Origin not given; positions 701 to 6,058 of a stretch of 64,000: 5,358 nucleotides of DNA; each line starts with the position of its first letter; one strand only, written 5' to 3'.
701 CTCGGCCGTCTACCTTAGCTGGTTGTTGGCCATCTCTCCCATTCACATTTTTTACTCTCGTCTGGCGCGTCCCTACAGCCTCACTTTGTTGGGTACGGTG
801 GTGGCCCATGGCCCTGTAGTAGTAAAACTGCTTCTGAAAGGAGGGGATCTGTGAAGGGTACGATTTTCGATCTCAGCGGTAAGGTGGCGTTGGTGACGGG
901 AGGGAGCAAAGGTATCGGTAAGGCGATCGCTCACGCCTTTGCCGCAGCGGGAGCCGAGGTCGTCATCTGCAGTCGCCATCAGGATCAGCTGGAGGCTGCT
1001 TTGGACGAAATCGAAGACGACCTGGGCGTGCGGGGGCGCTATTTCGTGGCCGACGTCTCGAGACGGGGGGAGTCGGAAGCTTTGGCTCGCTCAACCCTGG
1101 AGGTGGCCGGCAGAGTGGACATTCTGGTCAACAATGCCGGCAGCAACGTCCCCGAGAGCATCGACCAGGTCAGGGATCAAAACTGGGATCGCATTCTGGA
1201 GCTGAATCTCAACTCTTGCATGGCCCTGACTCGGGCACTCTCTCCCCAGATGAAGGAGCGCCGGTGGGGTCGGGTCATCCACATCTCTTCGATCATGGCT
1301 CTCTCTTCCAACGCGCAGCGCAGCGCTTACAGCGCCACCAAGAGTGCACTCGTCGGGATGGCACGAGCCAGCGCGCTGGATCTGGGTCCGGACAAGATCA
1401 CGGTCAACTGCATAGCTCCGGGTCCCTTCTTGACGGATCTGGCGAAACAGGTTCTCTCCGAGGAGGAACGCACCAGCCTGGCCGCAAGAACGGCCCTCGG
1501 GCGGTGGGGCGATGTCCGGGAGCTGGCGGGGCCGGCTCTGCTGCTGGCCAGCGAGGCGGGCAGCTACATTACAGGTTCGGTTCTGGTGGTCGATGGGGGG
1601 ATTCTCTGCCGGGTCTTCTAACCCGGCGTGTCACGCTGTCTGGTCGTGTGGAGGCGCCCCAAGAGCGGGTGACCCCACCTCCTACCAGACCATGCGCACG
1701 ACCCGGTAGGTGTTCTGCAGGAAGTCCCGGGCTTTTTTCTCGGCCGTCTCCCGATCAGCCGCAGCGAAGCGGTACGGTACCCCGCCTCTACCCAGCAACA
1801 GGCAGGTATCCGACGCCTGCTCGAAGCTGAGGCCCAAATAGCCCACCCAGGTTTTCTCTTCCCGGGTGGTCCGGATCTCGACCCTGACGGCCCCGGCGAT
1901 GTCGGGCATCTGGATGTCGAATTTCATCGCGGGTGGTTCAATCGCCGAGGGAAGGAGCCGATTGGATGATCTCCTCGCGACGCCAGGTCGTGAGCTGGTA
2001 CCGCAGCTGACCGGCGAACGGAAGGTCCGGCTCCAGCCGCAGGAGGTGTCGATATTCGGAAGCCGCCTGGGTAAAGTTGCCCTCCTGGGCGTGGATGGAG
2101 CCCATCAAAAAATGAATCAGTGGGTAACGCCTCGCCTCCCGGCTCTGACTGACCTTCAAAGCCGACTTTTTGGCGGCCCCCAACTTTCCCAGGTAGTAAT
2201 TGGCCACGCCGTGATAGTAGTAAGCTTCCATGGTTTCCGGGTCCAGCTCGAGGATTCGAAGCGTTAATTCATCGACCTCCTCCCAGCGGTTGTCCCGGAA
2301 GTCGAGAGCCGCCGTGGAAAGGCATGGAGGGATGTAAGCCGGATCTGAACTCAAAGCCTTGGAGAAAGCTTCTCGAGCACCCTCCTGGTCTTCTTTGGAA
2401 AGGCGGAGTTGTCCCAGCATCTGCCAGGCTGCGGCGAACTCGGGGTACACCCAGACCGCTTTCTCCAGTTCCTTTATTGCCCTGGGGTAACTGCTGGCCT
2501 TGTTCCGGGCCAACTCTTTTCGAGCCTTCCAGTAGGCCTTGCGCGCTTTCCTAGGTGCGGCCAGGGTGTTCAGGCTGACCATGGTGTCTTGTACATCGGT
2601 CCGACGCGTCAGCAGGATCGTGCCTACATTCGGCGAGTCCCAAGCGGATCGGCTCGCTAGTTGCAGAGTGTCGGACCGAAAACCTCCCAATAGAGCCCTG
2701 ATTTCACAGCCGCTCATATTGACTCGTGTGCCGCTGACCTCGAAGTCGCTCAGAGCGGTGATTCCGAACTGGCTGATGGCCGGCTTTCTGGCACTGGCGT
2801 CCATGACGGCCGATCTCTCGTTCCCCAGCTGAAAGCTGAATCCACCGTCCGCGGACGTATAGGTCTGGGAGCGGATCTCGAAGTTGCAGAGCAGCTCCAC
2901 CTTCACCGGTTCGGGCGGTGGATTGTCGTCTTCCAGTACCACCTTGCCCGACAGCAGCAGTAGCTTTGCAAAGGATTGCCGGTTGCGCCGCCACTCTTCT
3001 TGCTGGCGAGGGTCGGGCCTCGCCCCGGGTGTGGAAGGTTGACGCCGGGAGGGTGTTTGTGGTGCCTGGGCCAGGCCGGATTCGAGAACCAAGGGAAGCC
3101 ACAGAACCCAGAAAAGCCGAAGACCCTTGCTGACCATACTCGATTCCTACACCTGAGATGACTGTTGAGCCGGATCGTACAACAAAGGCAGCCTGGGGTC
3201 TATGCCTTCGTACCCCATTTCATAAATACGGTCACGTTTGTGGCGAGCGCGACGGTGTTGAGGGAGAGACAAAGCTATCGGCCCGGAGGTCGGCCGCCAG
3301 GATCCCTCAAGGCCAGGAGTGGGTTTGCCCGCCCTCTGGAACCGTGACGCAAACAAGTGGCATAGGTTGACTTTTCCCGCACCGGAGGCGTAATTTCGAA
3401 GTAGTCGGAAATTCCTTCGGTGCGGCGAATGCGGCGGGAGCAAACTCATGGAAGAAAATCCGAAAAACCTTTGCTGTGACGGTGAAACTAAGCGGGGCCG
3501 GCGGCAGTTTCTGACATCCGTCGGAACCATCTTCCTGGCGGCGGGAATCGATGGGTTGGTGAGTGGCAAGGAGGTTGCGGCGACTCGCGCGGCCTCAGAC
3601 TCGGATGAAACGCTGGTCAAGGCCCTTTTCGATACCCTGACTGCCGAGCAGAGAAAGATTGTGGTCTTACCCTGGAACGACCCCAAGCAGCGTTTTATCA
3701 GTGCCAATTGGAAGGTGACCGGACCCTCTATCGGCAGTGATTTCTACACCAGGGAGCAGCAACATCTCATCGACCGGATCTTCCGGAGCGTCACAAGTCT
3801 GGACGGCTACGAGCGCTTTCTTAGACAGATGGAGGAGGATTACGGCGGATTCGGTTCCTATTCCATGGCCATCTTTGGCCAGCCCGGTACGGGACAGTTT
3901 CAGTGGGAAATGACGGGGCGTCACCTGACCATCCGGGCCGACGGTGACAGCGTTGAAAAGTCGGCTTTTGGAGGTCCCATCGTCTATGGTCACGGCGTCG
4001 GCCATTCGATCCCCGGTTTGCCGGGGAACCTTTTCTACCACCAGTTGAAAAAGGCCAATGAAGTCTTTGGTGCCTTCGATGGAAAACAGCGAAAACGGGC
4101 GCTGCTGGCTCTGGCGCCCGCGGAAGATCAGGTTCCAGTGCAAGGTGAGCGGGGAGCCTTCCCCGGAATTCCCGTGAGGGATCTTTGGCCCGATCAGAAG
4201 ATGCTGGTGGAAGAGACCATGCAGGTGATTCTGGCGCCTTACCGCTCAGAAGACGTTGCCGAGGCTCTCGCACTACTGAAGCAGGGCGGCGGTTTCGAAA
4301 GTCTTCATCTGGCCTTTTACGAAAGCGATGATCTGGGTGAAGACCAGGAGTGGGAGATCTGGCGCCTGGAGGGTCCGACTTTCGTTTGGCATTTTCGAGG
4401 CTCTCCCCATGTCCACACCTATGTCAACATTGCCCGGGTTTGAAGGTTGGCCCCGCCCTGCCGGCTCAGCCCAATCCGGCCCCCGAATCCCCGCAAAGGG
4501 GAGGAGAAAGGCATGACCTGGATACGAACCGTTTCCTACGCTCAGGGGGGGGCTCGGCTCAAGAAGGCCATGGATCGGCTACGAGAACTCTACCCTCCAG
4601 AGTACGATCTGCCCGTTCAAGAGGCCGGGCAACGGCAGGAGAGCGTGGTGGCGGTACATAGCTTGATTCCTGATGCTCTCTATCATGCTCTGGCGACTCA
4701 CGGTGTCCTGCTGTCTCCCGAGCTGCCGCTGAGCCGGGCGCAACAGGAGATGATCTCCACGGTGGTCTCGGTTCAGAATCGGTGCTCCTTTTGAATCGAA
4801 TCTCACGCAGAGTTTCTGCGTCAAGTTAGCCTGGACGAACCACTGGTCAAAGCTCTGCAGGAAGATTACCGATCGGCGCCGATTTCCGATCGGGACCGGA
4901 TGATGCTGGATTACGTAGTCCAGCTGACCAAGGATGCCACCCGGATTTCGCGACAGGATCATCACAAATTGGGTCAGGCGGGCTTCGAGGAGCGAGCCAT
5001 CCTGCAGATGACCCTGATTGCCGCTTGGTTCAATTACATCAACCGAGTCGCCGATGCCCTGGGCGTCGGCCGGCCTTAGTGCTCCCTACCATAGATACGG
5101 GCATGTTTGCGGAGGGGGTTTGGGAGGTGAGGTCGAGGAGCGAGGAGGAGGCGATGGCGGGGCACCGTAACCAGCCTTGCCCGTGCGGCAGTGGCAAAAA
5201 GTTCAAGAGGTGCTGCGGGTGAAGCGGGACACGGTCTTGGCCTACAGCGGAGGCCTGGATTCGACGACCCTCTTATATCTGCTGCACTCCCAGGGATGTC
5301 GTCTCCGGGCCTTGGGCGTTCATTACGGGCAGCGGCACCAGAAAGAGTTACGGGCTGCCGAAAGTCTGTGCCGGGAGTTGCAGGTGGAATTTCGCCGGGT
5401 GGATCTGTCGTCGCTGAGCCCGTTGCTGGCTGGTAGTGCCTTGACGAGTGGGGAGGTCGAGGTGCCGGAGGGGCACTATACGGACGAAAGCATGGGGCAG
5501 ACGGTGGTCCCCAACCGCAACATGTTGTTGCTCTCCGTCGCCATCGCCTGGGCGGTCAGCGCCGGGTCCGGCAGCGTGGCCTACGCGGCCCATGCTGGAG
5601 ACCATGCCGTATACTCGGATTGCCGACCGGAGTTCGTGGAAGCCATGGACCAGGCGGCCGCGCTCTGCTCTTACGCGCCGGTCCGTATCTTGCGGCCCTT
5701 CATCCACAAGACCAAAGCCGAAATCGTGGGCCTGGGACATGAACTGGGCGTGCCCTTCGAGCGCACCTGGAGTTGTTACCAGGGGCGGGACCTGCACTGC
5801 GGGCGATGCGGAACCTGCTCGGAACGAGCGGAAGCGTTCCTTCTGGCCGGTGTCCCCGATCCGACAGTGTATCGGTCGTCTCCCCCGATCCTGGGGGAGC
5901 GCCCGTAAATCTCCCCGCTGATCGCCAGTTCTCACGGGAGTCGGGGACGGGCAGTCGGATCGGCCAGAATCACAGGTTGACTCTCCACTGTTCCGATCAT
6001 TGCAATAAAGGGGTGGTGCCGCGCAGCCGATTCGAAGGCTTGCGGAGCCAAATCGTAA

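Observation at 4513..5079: AhpD/CMD-family gene with an in-frame UGA at the redox cysteine position and a textbook minimal SECIS hairpin: candidate selenoprotein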

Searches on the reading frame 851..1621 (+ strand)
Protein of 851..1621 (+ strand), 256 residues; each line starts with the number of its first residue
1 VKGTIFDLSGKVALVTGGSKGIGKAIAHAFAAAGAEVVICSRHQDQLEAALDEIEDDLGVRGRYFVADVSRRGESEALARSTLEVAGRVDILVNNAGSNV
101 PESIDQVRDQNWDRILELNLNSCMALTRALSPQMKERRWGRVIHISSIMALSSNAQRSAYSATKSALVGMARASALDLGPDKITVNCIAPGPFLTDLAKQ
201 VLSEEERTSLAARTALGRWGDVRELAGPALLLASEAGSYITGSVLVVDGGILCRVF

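Call 21: search_protein_families(library=pfam, proteins=[window:851-1621:+], max_evalue=0.00001)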
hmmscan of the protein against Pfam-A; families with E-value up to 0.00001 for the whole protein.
window:851-1621:+ (256 aa): 3 families
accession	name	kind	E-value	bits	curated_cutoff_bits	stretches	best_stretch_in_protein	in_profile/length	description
PF13561.12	adh_short_C2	-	1.7e-59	201.7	27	1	20-251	6-235/236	Enoyl-(Acyl carrier protein) reductase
PF00106.31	adh_short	-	2e-57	194.3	26.6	1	11-204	1-193/195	short chain dehydrogenase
PF08659.16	KR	-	3.2e-15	57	22.6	1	13-173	3-162/180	KR domain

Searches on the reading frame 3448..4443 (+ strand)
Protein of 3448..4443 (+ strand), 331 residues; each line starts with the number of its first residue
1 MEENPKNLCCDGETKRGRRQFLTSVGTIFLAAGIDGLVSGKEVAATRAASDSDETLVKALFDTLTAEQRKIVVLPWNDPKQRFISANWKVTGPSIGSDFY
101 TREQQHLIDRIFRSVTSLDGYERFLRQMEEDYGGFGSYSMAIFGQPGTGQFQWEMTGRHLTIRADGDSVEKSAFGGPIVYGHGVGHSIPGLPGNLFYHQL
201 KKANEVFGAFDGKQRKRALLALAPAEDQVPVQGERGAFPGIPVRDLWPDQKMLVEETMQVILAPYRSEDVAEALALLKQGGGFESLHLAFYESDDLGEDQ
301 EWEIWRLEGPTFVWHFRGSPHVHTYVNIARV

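Call 21: search_protein_families(library=pfam, proteins=[window:3448-4443:+], max_evalue=0.00001)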
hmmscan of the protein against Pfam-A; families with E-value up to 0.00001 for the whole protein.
window:3448-4443:+ (331 aa): 1 family
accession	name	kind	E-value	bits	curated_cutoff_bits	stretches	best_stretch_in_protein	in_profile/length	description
PF12006.13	DUF3500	-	1.4e-14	54.8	27.2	1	56-325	11-287/297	Protein of unknown function (DUF3500)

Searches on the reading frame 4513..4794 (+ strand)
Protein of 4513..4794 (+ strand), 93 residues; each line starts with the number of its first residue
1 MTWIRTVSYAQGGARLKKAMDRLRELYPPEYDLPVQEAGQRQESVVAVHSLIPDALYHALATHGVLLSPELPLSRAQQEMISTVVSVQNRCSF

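Call 45: find_encoding_contigs(protein=window:4513-4794:+, flank=2000, max_places=8)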
Protein window:4513-4794:+ (93 aa): 3 contigs read that carry it; 2 places shown.
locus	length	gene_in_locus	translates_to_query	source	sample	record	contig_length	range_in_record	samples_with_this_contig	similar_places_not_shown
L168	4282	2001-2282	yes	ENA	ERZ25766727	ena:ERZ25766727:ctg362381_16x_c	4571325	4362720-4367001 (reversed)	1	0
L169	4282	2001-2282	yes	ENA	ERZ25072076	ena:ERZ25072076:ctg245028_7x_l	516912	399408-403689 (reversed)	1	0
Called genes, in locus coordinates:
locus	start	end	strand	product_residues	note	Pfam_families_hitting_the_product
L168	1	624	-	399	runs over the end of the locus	PF13428:TPR_14 (faint), PF13371:TPR_9 (faint), PF13414:TPR_11 (faint), PF13432:TPR_16 (faint), PF07719:TPR_2 (faint), PF13181:TPR_8 (faint), PF23914:TPR_CcmH_CycH (faint)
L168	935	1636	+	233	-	PF12006:DUF3500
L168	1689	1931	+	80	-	-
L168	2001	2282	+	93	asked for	-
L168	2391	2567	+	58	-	-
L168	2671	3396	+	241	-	PF01171:ATP_bind_3 (weak), PF06508:QueC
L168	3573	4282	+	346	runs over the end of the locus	PF12697:Abhydrolase_6, PF00561:Abhydrolase_1, PF12146:Hydrolase_4 (weak)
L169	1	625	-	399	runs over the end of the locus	PF13428:TPR_14 (faint), PF13371:TPR_9 (faint), PF13414:TPR_11 (faint), PF13432:TPR_16 (faint), PF07719:TPR_2 (faint), PF13181:TPR_8 (faint), PF23914:TPR_CcmH_CycH (faint)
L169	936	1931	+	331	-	PF12006:DUF3500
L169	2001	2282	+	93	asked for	-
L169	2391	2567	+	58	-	-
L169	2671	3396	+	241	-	PF01171:ATP_bind_3 (weak), PF06508:QueC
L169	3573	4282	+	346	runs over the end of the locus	PF12697:Abhydrolase_6, PF00561:Abhydrolase_1, PF12146:Hydrolase_4 (weak)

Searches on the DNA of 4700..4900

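Call 42: search_rna_families(source=window, start=4700, end=4900, threshold=evalue, max_evalue=10)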
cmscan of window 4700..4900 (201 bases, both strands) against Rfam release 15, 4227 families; matches with E-value up to 10: 3.
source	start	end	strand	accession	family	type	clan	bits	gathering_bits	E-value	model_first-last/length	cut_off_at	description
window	4762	4805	+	RF01900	mir-2024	Gene; miRNA;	-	14.5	69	2.3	1-77/77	no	mir-2024 microRNA precursor family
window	4773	4828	-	RF00142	snoZ118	Gene; snRNA; snoRNA; CD-box;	-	14.1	48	7.6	31-101/108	no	Small nucleolar RNA Z118/Z121/Z120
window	4762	4810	+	RF03925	mir-1011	Gene; miRNA;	-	13.9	60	5.2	1-54/54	no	mir-1011 microRNA precursor family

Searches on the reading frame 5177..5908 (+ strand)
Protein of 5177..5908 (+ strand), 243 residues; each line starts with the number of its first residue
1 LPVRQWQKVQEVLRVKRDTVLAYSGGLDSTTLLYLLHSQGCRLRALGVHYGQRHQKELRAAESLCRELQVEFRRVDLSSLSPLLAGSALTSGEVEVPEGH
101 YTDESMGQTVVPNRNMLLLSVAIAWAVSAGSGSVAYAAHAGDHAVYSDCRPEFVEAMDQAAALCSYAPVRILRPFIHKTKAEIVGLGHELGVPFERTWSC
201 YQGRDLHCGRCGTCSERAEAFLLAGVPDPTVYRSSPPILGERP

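Call 21: search_protein_families(library=pfam, proteins=[window:5177-5908:+], max_evalue=0.00001)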
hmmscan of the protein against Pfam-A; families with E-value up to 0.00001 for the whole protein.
window:5177-5908:+ (243 aa): 2 families
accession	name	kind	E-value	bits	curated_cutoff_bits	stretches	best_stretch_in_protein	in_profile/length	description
PF06508.19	QueC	-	2.6e-62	210.5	22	1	20-222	3-207/210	Queuosine biosynthesis protein QueC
PF01171.26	ATP_bind_3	-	2.3e-09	37.7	27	1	19-73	2-62/182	PP-loop family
